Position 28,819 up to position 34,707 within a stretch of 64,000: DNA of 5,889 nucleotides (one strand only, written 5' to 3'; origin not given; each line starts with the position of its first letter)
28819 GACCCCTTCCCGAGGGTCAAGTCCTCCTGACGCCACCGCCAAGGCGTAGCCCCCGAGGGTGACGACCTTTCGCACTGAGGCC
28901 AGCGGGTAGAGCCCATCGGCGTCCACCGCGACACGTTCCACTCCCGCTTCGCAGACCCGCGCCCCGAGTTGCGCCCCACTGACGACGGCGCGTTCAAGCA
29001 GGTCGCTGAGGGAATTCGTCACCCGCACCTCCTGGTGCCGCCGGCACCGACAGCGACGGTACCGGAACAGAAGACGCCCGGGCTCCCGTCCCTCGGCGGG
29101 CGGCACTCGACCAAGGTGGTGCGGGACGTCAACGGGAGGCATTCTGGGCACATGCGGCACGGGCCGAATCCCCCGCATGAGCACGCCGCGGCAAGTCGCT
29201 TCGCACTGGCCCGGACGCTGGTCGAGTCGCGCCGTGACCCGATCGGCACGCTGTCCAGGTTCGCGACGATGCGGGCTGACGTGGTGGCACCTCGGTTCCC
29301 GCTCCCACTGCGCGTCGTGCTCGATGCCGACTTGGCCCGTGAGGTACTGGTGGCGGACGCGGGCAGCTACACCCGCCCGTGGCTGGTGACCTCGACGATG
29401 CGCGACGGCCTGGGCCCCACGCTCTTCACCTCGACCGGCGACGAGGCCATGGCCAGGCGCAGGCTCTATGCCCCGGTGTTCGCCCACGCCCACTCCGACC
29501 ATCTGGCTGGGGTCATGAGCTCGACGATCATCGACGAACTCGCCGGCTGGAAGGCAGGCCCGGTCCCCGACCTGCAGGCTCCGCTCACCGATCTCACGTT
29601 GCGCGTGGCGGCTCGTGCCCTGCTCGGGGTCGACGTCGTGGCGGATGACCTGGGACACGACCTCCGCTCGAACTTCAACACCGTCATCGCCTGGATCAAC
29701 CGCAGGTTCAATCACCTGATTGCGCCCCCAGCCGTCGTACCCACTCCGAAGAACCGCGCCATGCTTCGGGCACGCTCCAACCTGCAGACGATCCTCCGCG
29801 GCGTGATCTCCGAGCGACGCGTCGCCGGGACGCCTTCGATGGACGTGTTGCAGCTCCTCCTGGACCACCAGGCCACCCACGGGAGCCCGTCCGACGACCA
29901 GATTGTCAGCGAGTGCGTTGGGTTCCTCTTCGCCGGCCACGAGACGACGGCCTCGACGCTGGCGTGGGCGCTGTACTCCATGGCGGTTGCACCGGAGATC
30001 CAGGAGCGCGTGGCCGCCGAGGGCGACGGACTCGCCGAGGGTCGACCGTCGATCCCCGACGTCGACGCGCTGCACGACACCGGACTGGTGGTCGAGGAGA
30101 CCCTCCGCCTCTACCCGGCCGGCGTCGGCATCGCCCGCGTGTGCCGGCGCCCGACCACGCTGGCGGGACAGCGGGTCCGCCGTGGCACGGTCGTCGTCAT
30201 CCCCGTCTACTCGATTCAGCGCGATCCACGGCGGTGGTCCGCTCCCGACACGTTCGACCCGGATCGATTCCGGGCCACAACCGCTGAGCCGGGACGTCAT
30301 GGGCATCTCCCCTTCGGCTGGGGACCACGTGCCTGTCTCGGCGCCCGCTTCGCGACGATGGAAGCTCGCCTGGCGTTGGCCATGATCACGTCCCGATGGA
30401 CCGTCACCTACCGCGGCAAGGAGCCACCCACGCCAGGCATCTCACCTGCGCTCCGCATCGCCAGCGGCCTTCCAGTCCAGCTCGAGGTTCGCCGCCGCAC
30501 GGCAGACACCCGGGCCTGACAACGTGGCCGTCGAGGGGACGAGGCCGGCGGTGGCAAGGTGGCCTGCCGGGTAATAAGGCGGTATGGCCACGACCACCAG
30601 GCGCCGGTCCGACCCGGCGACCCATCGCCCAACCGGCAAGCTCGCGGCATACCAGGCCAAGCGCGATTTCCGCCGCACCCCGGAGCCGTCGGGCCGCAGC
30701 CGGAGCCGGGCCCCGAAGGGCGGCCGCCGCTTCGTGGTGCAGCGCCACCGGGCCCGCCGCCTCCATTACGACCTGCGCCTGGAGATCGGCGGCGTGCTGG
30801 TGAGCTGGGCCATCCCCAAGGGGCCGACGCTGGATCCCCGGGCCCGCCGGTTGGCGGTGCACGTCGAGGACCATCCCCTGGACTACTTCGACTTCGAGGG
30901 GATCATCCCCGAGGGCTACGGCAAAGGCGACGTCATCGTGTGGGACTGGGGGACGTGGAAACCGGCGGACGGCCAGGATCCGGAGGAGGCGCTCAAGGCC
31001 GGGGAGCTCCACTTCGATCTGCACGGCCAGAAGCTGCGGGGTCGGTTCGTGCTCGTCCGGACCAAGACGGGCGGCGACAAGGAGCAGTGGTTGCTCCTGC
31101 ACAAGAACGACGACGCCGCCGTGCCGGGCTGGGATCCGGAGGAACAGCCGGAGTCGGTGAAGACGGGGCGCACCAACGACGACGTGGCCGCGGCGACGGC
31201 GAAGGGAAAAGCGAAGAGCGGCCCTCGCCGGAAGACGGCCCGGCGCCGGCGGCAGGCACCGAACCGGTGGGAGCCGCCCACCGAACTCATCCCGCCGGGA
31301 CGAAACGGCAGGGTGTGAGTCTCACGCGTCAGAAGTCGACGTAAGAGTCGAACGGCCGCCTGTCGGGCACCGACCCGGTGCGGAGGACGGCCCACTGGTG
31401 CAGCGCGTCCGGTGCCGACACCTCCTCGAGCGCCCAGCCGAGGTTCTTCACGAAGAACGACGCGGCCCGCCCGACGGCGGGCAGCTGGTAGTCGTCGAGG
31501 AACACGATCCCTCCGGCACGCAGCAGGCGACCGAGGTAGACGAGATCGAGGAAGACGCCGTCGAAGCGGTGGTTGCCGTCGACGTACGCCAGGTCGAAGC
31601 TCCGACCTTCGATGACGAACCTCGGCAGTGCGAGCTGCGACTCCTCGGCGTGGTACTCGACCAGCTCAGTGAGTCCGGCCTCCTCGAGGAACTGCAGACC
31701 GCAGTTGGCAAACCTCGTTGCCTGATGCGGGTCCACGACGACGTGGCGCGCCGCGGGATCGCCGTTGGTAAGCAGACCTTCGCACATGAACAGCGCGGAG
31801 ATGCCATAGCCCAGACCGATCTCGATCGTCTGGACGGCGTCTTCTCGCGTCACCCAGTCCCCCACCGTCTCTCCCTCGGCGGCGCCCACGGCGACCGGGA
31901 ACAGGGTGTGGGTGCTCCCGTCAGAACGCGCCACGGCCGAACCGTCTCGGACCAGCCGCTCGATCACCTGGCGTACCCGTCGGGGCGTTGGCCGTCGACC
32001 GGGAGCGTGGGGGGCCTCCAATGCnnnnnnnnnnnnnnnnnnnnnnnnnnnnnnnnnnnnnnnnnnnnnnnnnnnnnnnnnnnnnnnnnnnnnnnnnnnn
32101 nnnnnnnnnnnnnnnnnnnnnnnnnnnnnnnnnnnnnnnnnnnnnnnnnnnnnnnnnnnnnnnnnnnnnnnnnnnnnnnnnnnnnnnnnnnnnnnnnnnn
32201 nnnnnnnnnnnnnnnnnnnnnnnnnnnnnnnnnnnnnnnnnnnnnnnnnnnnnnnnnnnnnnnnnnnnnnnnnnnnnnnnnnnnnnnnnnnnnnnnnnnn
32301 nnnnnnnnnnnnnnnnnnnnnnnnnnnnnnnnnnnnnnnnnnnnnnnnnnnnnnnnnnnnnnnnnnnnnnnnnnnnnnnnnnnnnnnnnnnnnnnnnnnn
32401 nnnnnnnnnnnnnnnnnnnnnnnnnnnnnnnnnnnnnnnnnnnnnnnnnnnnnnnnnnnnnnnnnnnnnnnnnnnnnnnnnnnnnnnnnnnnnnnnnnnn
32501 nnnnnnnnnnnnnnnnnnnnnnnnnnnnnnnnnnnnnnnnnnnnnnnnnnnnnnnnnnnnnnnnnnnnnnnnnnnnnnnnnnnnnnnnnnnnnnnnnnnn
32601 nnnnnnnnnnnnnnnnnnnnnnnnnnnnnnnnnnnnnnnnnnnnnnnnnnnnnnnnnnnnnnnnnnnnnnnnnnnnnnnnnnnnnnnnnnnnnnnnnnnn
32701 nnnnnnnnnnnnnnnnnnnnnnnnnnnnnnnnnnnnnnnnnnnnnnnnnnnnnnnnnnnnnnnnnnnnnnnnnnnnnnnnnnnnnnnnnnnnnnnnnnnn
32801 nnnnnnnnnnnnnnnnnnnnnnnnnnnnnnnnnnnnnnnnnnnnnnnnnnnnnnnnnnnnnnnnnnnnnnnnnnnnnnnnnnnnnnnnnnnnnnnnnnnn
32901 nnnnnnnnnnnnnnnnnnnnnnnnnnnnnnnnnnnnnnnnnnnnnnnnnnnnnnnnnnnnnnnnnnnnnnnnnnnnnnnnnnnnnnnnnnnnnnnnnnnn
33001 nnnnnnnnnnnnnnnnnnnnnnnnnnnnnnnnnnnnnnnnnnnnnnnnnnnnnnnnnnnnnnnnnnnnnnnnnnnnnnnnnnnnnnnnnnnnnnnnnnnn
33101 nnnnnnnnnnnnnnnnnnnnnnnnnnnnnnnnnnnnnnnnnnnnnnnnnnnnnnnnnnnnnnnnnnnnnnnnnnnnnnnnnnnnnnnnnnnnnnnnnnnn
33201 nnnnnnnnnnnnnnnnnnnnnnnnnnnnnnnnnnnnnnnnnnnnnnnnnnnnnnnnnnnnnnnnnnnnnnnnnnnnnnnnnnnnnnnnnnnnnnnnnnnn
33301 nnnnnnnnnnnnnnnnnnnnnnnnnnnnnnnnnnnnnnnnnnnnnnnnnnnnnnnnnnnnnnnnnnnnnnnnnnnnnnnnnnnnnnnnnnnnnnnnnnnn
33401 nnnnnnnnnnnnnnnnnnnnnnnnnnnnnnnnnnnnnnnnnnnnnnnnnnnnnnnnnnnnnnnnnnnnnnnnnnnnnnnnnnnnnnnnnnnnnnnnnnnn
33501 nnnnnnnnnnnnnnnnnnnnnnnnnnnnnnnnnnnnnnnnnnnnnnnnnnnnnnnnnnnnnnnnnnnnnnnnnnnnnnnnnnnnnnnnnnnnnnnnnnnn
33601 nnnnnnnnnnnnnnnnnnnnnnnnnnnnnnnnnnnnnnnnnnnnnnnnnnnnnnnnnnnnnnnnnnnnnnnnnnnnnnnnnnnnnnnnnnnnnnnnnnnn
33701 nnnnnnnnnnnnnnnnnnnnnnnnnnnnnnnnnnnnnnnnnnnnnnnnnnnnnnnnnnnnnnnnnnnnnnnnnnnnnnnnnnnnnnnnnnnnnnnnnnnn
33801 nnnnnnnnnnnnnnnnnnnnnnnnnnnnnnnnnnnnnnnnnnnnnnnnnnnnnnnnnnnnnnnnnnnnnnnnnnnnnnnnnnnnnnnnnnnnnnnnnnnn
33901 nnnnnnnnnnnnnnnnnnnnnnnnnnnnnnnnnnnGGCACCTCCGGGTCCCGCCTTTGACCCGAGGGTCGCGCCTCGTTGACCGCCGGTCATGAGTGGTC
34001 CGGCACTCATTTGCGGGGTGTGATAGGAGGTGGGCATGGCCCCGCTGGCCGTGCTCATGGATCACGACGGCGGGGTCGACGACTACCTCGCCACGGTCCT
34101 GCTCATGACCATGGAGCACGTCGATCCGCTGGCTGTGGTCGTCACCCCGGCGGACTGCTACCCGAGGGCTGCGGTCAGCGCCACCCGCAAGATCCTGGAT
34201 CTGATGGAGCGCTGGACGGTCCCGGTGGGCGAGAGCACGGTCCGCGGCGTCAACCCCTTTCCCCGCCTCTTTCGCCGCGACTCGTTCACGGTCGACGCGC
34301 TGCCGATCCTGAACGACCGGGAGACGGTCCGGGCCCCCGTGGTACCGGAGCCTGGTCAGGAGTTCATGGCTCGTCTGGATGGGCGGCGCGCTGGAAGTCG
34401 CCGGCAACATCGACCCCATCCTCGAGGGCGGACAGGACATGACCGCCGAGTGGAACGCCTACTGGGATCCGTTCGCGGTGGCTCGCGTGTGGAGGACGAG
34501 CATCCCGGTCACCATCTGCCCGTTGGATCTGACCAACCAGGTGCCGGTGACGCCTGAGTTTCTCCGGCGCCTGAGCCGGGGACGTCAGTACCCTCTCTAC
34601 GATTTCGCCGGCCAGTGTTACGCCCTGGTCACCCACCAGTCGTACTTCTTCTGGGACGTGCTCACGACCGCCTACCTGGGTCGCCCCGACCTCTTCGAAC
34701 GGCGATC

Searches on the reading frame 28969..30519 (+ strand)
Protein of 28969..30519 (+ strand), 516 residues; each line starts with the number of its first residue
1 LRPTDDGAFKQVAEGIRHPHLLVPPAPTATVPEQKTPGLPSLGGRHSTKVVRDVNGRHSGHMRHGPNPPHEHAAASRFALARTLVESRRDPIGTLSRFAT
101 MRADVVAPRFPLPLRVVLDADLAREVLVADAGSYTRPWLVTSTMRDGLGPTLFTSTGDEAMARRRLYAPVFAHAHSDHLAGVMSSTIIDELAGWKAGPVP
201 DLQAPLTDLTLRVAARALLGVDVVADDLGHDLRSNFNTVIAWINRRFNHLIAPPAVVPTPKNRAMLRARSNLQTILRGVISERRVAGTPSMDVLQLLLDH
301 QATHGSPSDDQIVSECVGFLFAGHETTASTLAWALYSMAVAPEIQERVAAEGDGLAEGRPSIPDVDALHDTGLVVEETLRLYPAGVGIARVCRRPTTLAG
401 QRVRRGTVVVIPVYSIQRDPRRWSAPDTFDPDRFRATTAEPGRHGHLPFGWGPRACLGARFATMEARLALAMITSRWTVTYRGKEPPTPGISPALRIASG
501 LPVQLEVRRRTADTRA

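Call 71: search_protein_families(library=pfam, proteins=[window:28969-30519:+], max_evalue=0.001)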
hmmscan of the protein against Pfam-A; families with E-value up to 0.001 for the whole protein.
window:28969-30519:+ (516 aa): 1 family
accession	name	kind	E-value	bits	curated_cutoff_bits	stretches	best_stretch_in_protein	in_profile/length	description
PF00067.27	p450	-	9.5e-62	209.7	22.8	1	115-489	47-445/462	Cytochrome P450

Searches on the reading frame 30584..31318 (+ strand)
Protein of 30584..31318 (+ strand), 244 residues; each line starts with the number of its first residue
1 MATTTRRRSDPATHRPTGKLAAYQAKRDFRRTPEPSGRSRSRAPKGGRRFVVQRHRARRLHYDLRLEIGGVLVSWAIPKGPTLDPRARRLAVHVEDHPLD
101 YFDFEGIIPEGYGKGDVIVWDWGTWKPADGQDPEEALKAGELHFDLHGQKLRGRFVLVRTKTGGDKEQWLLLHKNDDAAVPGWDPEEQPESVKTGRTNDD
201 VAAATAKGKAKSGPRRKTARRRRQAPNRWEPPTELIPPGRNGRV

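Call 71: search_protein_families(library=pfam, proteins=[window:30584-31318:+], max_evalue=0.001)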
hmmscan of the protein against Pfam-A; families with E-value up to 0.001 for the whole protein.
window:30584-31318:+ (244 aa): 1 family
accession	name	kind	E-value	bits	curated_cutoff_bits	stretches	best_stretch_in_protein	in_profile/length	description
PF13298.12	LigD_N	-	2.3e-42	143.9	31.1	1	53-159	1-107/107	DNA Ligase D 3'-phosphoesterase domain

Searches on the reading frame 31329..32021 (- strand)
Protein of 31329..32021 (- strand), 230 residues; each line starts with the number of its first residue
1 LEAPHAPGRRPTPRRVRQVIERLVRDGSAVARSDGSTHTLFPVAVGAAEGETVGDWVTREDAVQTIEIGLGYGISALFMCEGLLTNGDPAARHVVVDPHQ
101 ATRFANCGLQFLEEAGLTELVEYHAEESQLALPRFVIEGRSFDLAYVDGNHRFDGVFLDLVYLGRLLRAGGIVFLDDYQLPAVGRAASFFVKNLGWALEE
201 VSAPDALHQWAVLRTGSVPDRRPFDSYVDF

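Call 71: search_protein_families(library=pfam, proteins=[window:31329-32021:-], max_evalue=0.001)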
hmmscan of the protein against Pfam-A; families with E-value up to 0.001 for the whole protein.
window:31329-32021:- (230 aa): 2 families
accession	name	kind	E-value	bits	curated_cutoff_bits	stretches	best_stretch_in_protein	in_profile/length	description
PF13578.12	Methyltransf_24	-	1.1e-18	68.5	26.3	1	66-178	1-105/105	Methyltransferase domain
PF01596.23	Methyltransf_3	-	1.2e-08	35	22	1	37-176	20-153/204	O-methyltransferase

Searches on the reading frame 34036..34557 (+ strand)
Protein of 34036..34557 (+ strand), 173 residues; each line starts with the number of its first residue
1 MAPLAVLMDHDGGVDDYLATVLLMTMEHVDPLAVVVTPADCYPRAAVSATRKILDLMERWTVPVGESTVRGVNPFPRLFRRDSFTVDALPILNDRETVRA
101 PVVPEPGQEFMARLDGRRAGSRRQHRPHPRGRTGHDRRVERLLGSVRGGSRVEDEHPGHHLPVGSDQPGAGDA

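Call 71: search_protein_families(library=pfam, proteins=[window:34036-34557:+], max_evalue=0.001)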
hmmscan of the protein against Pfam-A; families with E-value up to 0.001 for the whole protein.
window:34036-34557:+ (173 aa): 1 family
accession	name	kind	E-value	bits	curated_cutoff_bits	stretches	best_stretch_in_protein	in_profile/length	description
PF01156.24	IU_nuc_hydro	-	3.5e-08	33.9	34.2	1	6-67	1-61/297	Inosine-uridine preferring nucleoside hydrolase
